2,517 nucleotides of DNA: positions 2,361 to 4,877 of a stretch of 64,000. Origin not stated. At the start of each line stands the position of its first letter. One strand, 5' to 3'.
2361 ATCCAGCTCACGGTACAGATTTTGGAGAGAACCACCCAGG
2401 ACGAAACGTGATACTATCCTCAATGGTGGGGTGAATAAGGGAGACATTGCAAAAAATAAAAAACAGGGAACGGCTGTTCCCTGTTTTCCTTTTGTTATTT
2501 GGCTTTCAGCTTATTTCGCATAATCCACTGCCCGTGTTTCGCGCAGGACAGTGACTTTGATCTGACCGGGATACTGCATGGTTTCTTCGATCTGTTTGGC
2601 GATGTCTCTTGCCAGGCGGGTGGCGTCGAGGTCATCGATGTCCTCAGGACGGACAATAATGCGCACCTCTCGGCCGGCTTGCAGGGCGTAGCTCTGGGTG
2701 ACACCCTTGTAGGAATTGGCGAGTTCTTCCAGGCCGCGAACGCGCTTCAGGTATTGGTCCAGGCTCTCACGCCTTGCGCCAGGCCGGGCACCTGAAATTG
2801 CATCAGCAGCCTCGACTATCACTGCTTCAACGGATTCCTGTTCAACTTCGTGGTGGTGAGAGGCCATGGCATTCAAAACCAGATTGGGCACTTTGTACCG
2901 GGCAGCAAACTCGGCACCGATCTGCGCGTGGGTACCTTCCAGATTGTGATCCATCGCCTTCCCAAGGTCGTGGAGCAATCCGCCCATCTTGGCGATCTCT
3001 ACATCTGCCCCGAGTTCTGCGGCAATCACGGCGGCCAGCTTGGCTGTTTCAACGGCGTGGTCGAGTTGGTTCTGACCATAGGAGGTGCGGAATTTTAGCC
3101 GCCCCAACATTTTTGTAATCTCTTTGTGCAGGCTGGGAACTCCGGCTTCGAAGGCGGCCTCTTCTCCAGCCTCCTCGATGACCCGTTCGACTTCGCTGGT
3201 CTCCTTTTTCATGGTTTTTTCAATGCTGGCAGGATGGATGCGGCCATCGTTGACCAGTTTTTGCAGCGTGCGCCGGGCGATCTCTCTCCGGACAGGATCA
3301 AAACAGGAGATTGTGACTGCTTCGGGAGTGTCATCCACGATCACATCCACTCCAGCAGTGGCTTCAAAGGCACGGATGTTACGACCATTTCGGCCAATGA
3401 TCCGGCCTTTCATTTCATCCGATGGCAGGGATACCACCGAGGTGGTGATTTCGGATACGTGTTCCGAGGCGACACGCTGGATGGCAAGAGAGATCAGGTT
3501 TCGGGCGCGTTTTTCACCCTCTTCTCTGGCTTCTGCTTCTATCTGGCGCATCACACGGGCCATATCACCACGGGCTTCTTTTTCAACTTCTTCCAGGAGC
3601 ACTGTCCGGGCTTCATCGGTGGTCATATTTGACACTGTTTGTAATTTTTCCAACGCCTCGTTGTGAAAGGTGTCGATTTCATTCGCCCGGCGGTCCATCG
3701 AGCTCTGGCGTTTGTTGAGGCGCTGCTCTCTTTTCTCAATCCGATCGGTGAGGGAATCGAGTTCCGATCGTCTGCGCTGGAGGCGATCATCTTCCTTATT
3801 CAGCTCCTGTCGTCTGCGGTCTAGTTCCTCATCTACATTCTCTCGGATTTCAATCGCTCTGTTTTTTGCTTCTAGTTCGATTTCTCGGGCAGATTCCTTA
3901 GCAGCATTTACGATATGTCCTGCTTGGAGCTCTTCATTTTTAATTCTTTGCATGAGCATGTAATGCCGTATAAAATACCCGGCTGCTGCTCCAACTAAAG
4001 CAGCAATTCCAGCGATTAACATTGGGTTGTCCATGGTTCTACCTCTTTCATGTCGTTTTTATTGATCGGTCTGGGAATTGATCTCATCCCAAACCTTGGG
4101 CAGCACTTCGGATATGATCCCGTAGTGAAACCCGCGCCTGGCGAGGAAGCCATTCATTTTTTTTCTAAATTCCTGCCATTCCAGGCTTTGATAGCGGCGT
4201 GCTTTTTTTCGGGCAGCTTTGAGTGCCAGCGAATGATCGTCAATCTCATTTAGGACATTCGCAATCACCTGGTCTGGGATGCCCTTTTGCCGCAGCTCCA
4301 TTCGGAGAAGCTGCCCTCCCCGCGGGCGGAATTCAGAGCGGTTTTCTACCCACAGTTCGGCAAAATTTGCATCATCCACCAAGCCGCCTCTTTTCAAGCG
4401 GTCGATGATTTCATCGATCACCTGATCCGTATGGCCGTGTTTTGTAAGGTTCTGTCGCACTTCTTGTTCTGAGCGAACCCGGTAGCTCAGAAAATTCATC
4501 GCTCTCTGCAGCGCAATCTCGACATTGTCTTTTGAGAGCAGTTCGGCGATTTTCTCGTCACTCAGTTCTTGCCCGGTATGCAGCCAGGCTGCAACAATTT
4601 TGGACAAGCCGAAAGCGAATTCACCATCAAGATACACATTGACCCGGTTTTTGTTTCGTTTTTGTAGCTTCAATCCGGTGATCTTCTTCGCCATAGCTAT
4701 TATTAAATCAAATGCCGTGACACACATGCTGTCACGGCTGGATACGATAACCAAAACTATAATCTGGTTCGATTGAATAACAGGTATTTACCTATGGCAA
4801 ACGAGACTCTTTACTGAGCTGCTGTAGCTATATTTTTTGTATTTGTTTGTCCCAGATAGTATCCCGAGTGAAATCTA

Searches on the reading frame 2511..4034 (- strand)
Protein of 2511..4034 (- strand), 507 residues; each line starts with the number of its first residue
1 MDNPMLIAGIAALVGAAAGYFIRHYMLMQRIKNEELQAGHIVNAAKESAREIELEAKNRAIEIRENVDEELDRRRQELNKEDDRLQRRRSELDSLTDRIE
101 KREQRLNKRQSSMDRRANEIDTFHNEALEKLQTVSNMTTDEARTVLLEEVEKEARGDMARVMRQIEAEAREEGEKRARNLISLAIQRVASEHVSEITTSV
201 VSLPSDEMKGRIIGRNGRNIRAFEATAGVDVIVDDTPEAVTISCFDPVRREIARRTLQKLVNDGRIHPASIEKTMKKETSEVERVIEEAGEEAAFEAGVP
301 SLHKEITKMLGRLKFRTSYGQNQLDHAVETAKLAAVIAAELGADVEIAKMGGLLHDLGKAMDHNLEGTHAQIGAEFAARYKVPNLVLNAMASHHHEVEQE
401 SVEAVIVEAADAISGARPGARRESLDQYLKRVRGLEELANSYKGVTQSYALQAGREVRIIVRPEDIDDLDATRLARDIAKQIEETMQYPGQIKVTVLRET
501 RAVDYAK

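Call 20: find_homologous_proteins(query=window:2511-4034:-, max_evalue=1e-100)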
Query window:2511-4034:- (507 aa): 7995 proteins with E <= 1e-100 among 8000 candidates; the best 120 are listed.
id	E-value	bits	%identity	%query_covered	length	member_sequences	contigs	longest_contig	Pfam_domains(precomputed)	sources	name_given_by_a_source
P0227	0.0e+0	1058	100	100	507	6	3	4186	PF08668.19,PF00013.36,PF12072.14,PF01966.29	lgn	-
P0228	0.0e+0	1047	98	100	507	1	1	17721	PF08668.19,PF00013.36,PF12072.14,PF01966.29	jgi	jgi:ribonuclease Y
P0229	0.0e+0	1019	96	100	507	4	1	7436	PF08668.19,PF00013.36,PF12072.14,PF01966.29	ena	-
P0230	0.0e+0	1009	95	100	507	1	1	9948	PF08668.19,PF00013.36,PF12072.14,PF01966.29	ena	-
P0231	3.1e-293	991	92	100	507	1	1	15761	PF08668.19,PF00013.36,PF12072.14,PF01966.29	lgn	-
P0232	7.0e-289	976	91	100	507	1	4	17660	PF08668.19,PF00013.36,PF12072.14,PF01966.29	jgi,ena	jgi:ribonuclease Y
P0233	2.0e-286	968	91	100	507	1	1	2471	PF08668.19,PF00013.36,PF12072.14,PF01966.29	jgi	-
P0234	2.1e-286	968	90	100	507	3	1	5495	PF08668.19,PF00013.36,PF12072.14,PF01966.29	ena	-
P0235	1.3e-285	966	91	100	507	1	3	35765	PF08668.19,PF00013.36,PF12072.14,PF01966.29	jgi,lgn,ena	-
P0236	4.2e-285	964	90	100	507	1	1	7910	PF08668.19,PF00013.36,PF12072.14,PF01966.29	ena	-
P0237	3.1e-277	938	88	100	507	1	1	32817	PF21007.3,PF08668.19,PF00013.36,PF12072.14,PF01966.29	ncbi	-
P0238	1.4e-271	919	87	100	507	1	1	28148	PF21007.3,PF08668.19,PF00013.36,PF12072.14,PF01966.29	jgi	jgi:ribonuclease Y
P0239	7.3e-270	914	86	100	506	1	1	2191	PF08668.19,PF00013.36,PF12072.14,PF01966.29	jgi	jgi:ribonuclease Y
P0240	1.3e-268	910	85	100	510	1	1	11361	PF08668.19,PF00013.36,PF12072.14,PF01966.29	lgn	-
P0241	1.9e-268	909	85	100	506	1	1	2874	PF08668.19,PF00013.36,PF12072.14,PF01966.29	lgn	-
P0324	6.8e-230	782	73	100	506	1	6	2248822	PF00013.36,PF12072.14,PF01966.29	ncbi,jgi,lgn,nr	ncbi:MAG: ribonuclease Y [Anaerolineales bacterium]|nr:MAG: ribonuclease Y [Anaerolineales bacterium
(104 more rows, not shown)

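Call 32: find_encoding_contigs(protein=P0324, flank=8000, max_places=3)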
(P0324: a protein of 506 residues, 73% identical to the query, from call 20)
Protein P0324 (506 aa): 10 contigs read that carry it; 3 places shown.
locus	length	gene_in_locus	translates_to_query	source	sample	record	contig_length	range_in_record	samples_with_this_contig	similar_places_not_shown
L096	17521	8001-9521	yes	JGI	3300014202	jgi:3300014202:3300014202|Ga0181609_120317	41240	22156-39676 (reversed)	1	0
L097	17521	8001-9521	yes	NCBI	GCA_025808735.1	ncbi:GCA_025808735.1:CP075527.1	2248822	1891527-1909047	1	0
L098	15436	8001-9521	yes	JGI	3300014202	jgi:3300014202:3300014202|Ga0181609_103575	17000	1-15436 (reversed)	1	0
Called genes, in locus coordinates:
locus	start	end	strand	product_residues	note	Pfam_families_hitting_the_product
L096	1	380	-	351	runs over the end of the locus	PF01522:Polysacc_deac_1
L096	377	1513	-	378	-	PF00583:Acetyltransf_1 (weak)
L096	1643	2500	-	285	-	PF03881:Fructosamin_kin, PF01636:APH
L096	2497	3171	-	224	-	PF01451:LMWPc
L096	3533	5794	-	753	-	PF00390:malic, PF03949:Malic_M, PF01515:PTA_PTB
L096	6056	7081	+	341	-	PF00154:RecA_N, PF08423:Rad51, PF06745:ATPase (weak), PF13481:AAA_25 (faint), PF27531:MT3502_N, PF21096:RecA_C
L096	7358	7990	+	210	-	PF27462:RecX_N, PF21982:RecX_HTH1, PF02631:RecX_HTH2, PF21981:RecX_HTH3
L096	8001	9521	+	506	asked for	PF12072:RNase_Y_N, PF00013:KH_1, PF01966:HD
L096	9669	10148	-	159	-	PF18920:DUF5671 (faint)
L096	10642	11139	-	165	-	PF05163:DinB, PF12867:DinB_2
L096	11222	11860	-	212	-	PF00753:Lactamase_B, PF12706:Lactamase_B_2 (weak)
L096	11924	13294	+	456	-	PF01212:Beta_elim_lyase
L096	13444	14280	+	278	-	PF07920:DUF1684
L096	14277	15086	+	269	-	-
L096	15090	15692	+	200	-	-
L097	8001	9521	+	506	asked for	PF12072:RNase_Y_N, PF00013:KH_1, PF01966:HD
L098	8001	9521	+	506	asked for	PF12072:RNase_Y_N, PF00013:KH_1, PF01966:HD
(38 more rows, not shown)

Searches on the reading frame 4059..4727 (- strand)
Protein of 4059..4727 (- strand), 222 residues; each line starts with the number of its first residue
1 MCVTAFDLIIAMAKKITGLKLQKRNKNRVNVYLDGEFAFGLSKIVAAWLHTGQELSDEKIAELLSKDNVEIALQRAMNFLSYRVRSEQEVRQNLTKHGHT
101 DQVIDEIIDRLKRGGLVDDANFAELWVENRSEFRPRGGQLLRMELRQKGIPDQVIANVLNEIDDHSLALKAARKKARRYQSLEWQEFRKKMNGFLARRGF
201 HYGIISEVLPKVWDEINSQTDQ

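Call 40: search_protein_families(library=ncbifam, proteins=[window:4059-4727:-], max_evalue=0.00001)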
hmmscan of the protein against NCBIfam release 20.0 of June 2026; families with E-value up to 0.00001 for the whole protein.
window:4059-4727:- (222 aa): 18 families
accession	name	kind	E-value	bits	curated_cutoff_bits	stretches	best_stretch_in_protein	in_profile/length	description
NF010733.0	PRK14135.1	equivalog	1.5e-46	159.2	240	1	14-218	2-211/267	recombination regulator RecX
NF001058.0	PRK00117.4-1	equivalog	2.1e-38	132.5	194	1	14-214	4-209/214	recombination regulator RecX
NF001063.0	PRK00117.5-3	equivalog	2.1e-33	115.5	186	1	66-220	7-161/165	recombination regulator RecX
NF010732.0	PRK14134.1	equivalog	1.2e-30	107.1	351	1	12-221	1-215/283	recombination regulator RecX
NF001059.0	PRK00117.4-3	equivalog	9.1e-27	94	253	1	52-205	33-189/206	recombination regulator RecX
NF001064.0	PRK00117.5-4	equivalog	1.2e-25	90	217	1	64-219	25-183/194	recombination regulator RecX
NF001056.0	PRK00117.3-1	equivalog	2e-24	86.4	237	1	69-209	21-168/181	recombination regulator RecX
NF001065.0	PRK00117.5-5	equivalog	7.6e-24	84.6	175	1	70-210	5-139/149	recombination regulator RecX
NF001057.0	PRK00117.3-3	equivalog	4.6e-23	82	146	1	71-211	4-145/151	recombination regulator RecX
NF001061.0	PRK00117.5-1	equivalog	8.7e-19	68.1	264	1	64-209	79-227/246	recombination regulator RecX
NF001054.0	PRK00117.2-1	equivalog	1.3e-18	67.6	189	1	69-209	7-147/154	recombination regulator RecX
NF001053.0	PRK00117.1-3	equivalog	5.7e-16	59.3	216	1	99-205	65-171/180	recombination regulator RecX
NF001055.0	PRK00117.2-5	equivalog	1.9e-14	53.9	129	1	74-217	12-153/157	recombination regulator RecX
NF010735.0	PRK14137.1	equivalog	8.8e-10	38.6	294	1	67-209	37-176/197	recombination regulator RecX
NF010734.0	PRK14136.1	equivalog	7.1e-09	35.9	359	1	75-212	177-312/319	recombination regulator RecX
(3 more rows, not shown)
